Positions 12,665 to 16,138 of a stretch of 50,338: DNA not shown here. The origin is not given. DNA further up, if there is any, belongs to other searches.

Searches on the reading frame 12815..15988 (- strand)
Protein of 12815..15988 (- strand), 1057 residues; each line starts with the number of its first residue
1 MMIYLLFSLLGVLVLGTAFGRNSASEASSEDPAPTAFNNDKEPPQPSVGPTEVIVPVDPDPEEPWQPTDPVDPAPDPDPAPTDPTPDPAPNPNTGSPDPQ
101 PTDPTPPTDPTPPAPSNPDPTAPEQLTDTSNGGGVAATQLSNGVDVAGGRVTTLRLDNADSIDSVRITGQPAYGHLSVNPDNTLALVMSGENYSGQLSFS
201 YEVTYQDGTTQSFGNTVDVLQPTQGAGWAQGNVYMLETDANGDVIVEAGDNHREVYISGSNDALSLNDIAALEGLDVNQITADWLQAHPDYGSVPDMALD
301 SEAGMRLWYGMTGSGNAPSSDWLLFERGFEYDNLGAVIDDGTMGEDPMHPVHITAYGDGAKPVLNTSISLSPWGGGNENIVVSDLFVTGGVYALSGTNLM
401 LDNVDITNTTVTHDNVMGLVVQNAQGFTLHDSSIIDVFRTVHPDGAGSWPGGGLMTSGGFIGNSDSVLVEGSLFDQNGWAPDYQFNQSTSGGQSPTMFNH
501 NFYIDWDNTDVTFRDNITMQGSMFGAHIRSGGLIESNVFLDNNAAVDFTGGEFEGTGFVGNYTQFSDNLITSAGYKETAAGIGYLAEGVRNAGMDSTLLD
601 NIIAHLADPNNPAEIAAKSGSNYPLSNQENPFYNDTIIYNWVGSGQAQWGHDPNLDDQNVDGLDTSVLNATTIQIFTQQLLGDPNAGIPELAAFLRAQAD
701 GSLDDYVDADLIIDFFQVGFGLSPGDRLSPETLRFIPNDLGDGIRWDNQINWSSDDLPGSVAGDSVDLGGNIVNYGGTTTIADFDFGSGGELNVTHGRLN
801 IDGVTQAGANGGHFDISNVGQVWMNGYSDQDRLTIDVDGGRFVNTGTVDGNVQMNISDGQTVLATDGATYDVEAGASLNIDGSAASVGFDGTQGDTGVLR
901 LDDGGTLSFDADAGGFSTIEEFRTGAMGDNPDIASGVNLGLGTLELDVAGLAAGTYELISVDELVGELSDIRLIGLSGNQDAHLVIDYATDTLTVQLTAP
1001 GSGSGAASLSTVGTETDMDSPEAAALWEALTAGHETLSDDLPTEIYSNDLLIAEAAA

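Call 11: search_protein_families(library=pfam, proteins=[window:12815-15988:-], max_evalue=0.001)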
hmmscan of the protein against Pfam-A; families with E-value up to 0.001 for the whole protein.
window:12815-15988:- (1057 aa): 0 families

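Call 25: search_protein_families(library=ncbifam, proteins=[window:12815-15988:-], max_evalue=0.1)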
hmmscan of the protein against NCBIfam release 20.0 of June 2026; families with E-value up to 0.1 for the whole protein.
window:12815-15988:- (1057 aa): 1 family
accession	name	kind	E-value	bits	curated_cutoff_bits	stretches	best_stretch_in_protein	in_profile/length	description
NF012211.1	tand_rpt_95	domain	0.0044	17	90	1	164-219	30-82/98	tandem-95 repeat protein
